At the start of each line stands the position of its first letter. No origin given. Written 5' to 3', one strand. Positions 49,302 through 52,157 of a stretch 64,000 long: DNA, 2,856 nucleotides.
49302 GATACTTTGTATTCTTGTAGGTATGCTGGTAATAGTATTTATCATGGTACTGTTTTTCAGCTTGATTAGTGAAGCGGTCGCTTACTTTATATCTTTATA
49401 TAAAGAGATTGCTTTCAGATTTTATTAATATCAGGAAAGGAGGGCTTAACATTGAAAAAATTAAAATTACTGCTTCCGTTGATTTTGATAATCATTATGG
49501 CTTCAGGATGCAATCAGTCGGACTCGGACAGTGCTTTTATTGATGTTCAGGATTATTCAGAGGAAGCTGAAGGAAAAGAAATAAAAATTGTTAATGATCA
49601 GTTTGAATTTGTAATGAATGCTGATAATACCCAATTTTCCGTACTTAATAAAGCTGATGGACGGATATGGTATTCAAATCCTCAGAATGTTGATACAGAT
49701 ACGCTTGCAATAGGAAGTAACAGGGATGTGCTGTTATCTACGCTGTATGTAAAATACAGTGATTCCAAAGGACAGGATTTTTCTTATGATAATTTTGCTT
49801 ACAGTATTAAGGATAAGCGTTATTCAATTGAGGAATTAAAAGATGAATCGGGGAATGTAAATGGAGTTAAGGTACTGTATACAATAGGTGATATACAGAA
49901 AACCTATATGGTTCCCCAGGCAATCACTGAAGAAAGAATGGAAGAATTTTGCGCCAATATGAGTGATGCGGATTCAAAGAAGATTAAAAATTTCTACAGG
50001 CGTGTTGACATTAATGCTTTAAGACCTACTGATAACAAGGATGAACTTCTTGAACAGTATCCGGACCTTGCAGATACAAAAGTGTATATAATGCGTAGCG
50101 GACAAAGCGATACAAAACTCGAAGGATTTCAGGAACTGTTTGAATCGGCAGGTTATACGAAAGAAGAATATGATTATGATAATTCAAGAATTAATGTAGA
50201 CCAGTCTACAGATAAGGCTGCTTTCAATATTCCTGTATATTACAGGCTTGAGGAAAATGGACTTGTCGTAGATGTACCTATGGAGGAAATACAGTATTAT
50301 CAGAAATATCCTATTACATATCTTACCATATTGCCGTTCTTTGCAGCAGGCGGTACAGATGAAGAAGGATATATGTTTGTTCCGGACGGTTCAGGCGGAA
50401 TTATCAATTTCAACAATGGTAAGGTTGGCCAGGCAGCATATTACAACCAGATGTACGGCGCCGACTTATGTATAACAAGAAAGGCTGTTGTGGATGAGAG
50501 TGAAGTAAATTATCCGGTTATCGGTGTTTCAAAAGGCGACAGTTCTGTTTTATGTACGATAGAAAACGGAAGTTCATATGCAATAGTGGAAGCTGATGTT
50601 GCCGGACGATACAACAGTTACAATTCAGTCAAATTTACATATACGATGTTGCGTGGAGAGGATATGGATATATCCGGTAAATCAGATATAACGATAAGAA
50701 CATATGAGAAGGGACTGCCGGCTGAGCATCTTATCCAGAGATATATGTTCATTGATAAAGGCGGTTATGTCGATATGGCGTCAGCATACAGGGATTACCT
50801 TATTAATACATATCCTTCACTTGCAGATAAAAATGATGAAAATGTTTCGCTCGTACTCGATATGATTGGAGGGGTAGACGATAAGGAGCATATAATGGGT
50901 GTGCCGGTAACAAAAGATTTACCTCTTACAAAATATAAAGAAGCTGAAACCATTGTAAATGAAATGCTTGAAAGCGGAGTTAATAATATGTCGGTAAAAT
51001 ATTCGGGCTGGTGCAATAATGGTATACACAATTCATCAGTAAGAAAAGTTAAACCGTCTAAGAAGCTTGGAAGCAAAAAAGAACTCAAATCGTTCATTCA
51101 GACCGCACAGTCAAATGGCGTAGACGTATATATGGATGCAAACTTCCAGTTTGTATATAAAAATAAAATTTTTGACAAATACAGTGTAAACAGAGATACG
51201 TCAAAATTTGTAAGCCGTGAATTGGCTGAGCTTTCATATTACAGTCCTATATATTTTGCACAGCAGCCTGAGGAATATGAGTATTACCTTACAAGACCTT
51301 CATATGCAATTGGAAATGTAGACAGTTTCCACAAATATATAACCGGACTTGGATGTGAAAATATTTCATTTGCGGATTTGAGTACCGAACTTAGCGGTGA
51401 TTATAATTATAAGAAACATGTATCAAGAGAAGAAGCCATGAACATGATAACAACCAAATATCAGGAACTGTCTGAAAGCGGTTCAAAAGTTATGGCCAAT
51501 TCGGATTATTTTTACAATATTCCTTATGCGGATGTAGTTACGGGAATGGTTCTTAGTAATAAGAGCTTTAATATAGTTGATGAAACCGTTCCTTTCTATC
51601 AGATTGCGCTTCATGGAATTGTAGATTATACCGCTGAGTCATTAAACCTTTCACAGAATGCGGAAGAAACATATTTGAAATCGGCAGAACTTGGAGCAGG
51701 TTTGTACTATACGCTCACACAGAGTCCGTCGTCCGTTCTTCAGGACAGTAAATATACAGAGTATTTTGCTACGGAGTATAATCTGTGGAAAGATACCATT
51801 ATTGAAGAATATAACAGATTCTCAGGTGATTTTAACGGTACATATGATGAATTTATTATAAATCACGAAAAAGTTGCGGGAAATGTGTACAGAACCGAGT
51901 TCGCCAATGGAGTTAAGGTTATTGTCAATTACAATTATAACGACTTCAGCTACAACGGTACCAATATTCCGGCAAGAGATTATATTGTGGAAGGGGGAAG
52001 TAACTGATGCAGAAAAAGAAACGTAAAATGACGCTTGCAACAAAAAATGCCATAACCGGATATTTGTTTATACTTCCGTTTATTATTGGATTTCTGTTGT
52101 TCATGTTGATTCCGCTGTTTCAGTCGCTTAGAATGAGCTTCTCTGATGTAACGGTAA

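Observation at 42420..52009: Uncharacterised surface module (TM-anchored CBM-like/SBP fusion, permease pair, NHL-TPR propeller, Yip1, DUF5696-like lipoprotein) coupled to a classical aldouronate importer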

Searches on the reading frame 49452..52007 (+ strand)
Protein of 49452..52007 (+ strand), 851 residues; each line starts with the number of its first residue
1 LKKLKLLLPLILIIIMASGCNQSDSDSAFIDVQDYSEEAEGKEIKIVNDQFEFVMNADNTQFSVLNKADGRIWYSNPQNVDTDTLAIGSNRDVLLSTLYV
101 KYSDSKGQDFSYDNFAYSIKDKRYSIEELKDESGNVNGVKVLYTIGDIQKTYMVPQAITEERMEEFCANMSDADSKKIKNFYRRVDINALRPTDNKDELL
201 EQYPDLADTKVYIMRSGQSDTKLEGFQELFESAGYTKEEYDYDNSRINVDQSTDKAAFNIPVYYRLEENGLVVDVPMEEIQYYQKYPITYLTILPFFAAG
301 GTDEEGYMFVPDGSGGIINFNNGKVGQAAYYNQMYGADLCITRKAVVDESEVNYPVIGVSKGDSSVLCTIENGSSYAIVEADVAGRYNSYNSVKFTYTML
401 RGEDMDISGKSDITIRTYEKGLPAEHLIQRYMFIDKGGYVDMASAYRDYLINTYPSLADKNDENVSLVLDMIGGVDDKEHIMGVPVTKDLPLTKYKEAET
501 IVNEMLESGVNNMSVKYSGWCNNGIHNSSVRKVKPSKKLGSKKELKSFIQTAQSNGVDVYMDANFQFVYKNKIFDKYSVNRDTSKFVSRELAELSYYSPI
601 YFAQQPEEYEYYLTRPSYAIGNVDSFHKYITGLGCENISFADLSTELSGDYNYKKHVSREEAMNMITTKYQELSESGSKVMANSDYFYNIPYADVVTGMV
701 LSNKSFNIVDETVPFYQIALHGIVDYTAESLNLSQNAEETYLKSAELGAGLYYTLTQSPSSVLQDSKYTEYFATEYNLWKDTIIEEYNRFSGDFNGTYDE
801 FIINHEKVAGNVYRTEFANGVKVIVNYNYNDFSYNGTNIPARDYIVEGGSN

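Call 3: search_protein_families(library=pfam, proteins=[window:49452-52007:+], max_evalue=0.01)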
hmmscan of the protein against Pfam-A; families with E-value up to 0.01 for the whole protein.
window:49452-52007:+ (851 aa): 1 family
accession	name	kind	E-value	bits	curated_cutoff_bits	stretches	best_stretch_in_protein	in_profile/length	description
PF18952.6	DUF5696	-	9e-190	632.6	25.6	1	238-844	2-612/612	Family of unknown function (DUF5696)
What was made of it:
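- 49452..52007 (+): DUF5696 lipoprotein: GH129/GH101-like, with an N-terminal beta-sandwich, a (beta/alpha)8 barrel and a C-terminal beta-sandwich. Pfam E 9e-190 (call 3).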

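Call 8: search_protein_families(library=ncbifam, proteins=[window:49452-52007:+], max_evalue=0.01)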
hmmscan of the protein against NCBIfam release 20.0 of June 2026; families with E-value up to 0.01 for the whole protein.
window:49452-52007:+ (851 aa): 0 families

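Call 9: search_solved_structures(query=window:49452-52007:+, max_evalue=1)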
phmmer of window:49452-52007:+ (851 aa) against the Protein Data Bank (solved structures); distinct sequences matched with E-value up to 1: 1.
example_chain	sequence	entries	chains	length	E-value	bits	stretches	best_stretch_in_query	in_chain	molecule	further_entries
3td7_A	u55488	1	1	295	0.21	12.7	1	610-698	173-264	FAD-linked sulfhydryl oxidase R596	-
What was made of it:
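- On CAZy GH129: The single window sequence finds neither (call 9).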

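Call 12: find_homologous_proteins(query=window:49452-52007:+, max_evalue=1e-10)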
Query window:49452-52007:+ (851 aa): 435 proteins with E <= 1e-10 among 8000 candidates; the best 120 are listed.
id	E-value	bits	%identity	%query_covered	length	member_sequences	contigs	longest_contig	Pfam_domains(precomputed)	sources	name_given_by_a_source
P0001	0.0e+0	1903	100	100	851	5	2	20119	PF18952.7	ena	-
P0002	0.0e+0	1679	86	98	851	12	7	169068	PF18952.7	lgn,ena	-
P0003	0.0e+0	1578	81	98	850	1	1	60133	PF18952.7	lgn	-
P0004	0.0e+0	1467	74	100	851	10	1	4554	PF18952.7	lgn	-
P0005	0.0e+0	1437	73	100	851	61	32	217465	PF18952.7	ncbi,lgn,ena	-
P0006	0.0e+0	1402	71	98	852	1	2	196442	PF18952.7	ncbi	-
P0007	0.0e+0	1370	70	100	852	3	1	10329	PF18952.7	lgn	-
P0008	0.0e+0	1369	70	100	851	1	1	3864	PF18952.7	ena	-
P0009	0.0e+0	1369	69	100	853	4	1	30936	PF18952.7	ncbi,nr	ncbi:MAG: hypothetical protein E7267_06050 [Lachnospiraceae bacterium]|nr:hypothetical protein [Lach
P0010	0.0e+0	1349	69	100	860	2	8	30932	PF18952.7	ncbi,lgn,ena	-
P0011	0.0e+0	1349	68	100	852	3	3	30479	PF18952.7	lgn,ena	-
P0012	0.0e+0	1348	69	100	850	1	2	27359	PF18952.7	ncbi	-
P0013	0.0e+0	1348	68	100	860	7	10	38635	PF18952.7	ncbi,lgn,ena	-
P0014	0.0e+0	1347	68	100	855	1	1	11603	PF18952.7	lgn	-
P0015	0.0e+0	1345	68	100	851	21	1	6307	PF18952.7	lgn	-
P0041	1.1e-203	697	39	100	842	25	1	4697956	PF18952.7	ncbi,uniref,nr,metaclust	ncbi:DUF5696 domain-containing protein [Clostridium sp. KNHs205]|uniref:DUF5696 domain-containing pr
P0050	2.2e-190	653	38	99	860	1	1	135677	PF18952.7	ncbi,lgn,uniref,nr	ncbi:DUF5696 domain-containing protein [Butyrivibrio sp. AD3002]|uniref:DUF5696 domain-containing pr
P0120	7.0e-141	489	32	94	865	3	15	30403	PF18952.7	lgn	-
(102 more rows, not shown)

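Call 16: find_related_loci(query=A1, collection=genome_contigs, flank=10000)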
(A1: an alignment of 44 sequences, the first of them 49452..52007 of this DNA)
Query A1 (851 aa) in genome_contigs; peptide patterns used: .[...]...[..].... (x = any residue, [..] = any of these).
561 stretches matched a pattern; 483 encode a relative of the query (tblastn E <= 1e-3); the best 80 are kept; 80 distinct loci.
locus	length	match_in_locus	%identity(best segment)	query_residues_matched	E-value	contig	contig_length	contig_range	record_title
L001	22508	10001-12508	86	16-851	0e+0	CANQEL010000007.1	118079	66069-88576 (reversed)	MAG: uncultured Lachnospiraceae bacterium isolate Lapin-005__bin65 genome assembly, contig: Lapin-005__NODE_146_length_1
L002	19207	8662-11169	74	16-851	0e+0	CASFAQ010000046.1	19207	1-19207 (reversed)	uncultured Eubacteriales bacterium isolate O94_L4_311311_idba_bin.109 genome assembly, contig: O94_L4_311311_idba_bin.10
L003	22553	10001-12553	74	1-851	0e+0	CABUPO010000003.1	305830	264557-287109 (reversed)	MAG TPA_asm: uncultured Lachnospiraceae bacterium isolate MGYG-HGUT-04210 genome assembly, contig: GUT_GENOME259679_3, w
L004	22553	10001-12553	68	1-851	0e+0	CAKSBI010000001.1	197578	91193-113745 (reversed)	MAG: uncultured Lachnospiraceae bacterium isolate REFINED_METABAT215_TOP10_CONTIGS_1500_ASSEMBLY_K77_MERGED__Hadza_PheCh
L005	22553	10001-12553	67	1-851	0e+0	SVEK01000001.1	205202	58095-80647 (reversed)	MAG: Lachnospiraceae bacterium isolate SIG304 NODE_973_length_205202_cov_3.150833, whole genome shotgun sequence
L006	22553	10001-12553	69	1-850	0e+0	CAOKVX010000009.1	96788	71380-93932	MAG TPA_asm: uncultured Clostridia bacterium isolate SRR15730548_bin.26_metawrap_v1.3_MAG genome assembly, contig: NODE.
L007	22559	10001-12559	69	1-851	0e+0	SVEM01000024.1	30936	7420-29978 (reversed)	MAG: Lachnospiraceae bacterium isolate SIG306 NODE_30345_length_30936_cov_1.439190, whole genome shotgun sequence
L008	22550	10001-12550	68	1-849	0e+0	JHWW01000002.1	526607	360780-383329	Lachnospiraceae bacterium V9D3004 T524DRAFT_scaffold00002.2_C, whole genome shotgun sequence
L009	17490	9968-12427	70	32-850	0e+0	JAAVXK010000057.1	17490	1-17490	MAG: Lachnospiraceae bacterium isolate ABMPRH_221_0 k141_1463109, whole genome shotgun sequence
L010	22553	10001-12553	65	1-851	0e+0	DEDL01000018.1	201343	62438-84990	MAG TPA_asm: Lachnoclostridium sp. UBA2905 UBA2905_contig_9680, whole genome shotgun sequence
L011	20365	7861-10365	85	17-851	0e+0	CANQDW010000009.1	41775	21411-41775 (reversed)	MAG: uncultured Lachnospiraceae bacterium isolate Lapin-003-2__bin23 genome assembly, contig: Lapin-003-2__NODE_914_leng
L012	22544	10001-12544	44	2-846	0e+0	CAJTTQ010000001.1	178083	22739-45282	MAG TPA_asm: uncultured Eubacterium sp. isolate MGBC113289 genome assembly, contig: MGBC113289.1, whole genome shotgun s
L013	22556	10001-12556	45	2-849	0e+0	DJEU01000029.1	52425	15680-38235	MAG TPA_asm: Lachnoclostridium sp. UBA5890 UBA5890_contig_6979, whole genome shotgun sequence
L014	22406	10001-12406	44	42-849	0e+0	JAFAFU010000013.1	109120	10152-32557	MAG: Bacillota bacterium isolate OH_SBlB_19 k127_423929, whole genome shotgun sequence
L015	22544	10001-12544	44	2-846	0e+0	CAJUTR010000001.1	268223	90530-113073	MAG: uncultured Eubacterium sp. isolate MGBC166763 genome assembly, contig: MGBC166763.1, whole genome shotgun sequence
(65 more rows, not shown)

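Call 27: predict_structure(alignment_id=A1)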
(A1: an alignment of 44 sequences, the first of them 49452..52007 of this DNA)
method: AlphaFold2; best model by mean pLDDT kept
length: 851 residues; sequences in the alignment: 44
mean_pLDDT: 88.2   pTM: 0.86
mean pLDDT of the five models: 88.2, 86.2, 85.7, 84.6, 84.3
residues with pLDDT >= 90: 501; 70-90: 296; 50-70: 45; < 50: 9
segments of 3 or more residues with pLDDT < 50: 19-26
pLDDT, mean of each block of 10 residues (from residue 1): 67 61 49 84 92 95 94 92 84 93 84 94 92 88 88 87 93 90 89 87 90 84 88 88 82 79 94 96 89 95 93 93 91 89 68 94 94 95 92 95 67 70 93 94 96 85 81 88 81 97 95 93 87 90 96 94 89 78 88 81 77 92 93 94 88 88 94 92 91 91 81 94 92 90 94 94 83 93 94 87 95 94 95 93 87 48
secondary structure, 60 per line:
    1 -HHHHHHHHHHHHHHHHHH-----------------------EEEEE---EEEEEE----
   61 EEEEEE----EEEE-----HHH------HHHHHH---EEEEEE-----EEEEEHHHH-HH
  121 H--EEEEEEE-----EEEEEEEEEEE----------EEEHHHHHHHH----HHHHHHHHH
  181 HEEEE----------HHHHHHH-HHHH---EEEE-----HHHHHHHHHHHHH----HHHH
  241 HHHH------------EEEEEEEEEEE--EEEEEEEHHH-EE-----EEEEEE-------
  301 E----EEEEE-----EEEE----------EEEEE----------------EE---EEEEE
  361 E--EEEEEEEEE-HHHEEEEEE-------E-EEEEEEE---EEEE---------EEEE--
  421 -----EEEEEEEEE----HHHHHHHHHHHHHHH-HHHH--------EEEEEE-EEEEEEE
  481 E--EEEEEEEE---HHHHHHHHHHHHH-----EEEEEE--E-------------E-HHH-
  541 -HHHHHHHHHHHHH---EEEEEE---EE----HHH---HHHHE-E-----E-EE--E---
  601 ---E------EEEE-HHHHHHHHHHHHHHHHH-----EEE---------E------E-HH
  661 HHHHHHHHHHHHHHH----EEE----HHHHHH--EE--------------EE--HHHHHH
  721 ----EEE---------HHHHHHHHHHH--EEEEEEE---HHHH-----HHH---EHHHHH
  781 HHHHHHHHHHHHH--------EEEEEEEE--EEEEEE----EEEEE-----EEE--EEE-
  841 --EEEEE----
elements in order (helices of 4 or more, strands of 3 or more residues): H2-19 E43-47 E51-56 E61-66 E71-74 H89-94 E98-103 E109-113 H114-117 E124-130 E136-146 E157-159 H160-167 H172-181 E182-185 H196-202 H204-207 E211-214 H220-232 H237-244 E257-267 E270-276 E288-293 E306-310 E316-319 E330-334 E356-361 E364-372 E377-382 E392-398 E402-405 E415-418 E426-434 H439-453 H455-458 E467-472 E474-481 E484-491 H495-507 E513-518 H542-554 E558-563 H579-582 E611-614 H616-632 E638-640 H659-675 E680-682 H687-692 H715-720 E725-727 H737-747 E750-756 H760-763 H776-793 E802-809 E812-817 E822-826 E832-834 E837-839 E843-847
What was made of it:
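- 49452..52007 (+): AF2 pLDDT 88.2 (call 27).
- Closest known: GH129 and GH129-like glycosidases. Different: There is an extra helical insert in the N-terminal domain (call 27).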

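Call 29: fold_search(model_id=the predicted structure, library=pdb)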
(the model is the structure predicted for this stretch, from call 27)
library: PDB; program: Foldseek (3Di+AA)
matches with E <= 10: 1353; with E <= 0.001: 485
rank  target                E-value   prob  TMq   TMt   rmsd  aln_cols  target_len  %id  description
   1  5opq_A                1.7e-32  1.00  0.52  0.65   7.4       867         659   14  A 3,6-anhydro-D-galactosidase produced by Zobellia galactanivorans. This is an exo-lytic enzyme that hydrolyzes termin (released 2017-11-29)
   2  5opq_D                3.1e-32  1.00  0.53  0.67   7.9       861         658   14  A 3,6-anhydro-D-galactosidase produced by Zobellia galactanivorans. This is an exo-lytic enzyme that hydrolyzes termin (released 2017-11-29)
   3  8rzk_A                3.6e-32  1.00  0.52  0.65   8.3       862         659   14  The Michaelis complex of ZgGH129 D486N from Zobellia galactanivorans with neo-b/k-oligo-carrageenan tetrasaccharide (b (released 2024-07-31)
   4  5wzq_A                6.2e-25  1.00  0.54  0.72   6.4       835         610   11  Alpha-N-acetylgalactosaminidase NagBb from Bifidobacterium bifidum - quadruple mutant (released 2017-06-07)
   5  5wzr_A                6.9e-25  1.00  0.53  0.69   7.2       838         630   11  Alpha-N-acetylgalactosaminidase NagBb from Bifidobacterium bifidum - Gal-NHAc-DNJ complex (released 2017-06-07)
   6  5wzn_A                1.0e-24  1.00  0.53  0.70   7.1       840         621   11  Alpha-N-acetylgalactosaminidase NagBb from Bifidobacterium bifidum - GalNAc complex (released 2017-06-07)
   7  5wzq_B                1.4e-24  1.00  0.53  0.71   6.8       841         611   12  Alpha-N-acetylgalactosaminidase NagBb from Bifidobacterium bifidum - quadruple mutant (released 2017-06-07)
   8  5wzp_A                3.7e-24  1.00  0.52  0.71   6.9       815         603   11  Alpha-N-acetylgalactosaminidase NagBb from Bifidobacterium bifidum - ligand free (released 2017-06-07)
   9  5wzn_B                4.8e-24  1.00  0.55  0.72   6.8       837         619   11  Alpha-N-acetylgalactosaminidase NagBb from Bifidobacterium bifidum - GalNAc complex (released 2017-06-07)
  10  5wzp_B                9.9e-24  1.00  0.52  0.70   7.4       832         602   11  Alpha-N-acetylgalactosaminidase NagBb from Bifidobacterium bifidum - ligand free (released 2017-06-07)
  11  5wzr_B                1.2e-23  1.00  0.53  0.69   6.9       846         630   11  Alpha-N-acetylgalactosaminidase NagBb from Bifidobacterium bifidum - Gal-NHAc-DNJ complex (released 2017-06-07)
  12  6qev_B                1.0e-17  1.00  0.42  0.29  10.3       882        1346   10  EngBF DARPin Fusion 4b B6 (released 2019-11-06)
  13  6qep                  4.2e-17  1.00  0.43  0.30  10.0       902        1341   10  EngBF DARPin Fusion 4b H14 (released 2019-11-06)
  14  6sh9_B                6.1e-17  1.00  0.44  0.30   9.4       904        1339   11  EngBF DARPin Fusion 4b D12 (released 2019-11-06)
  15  6qfk_A                7.5e-17  1.00  0.43  0.30   9.9       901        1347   10  EngBF DARPin Fusion 4b G10 (released 2019-11-06)
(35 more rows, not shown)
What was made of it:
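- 49452..52007 (+): Foldseek matches to 5opq (E 1.7e-32) and 5wzq (E 6.2e-25) (call 29).
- On CAZy GH129: Best PDB folds are 5opq/8rzk and 5wzn-5wzr (call 29).
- Closest known: GH129 and GH129-like glycosidases. Same: Foldseek E 1.7e-32 and 6.2e-25, TM-score on the target 0.65-0.72 (call 29).
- DUF5696 has a glycosidase fold (call 29). The closest folds are all glycosidases acting on alpha-linked sugars: GH129, GH101, GH36 and a galactosaminidase (call 29).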
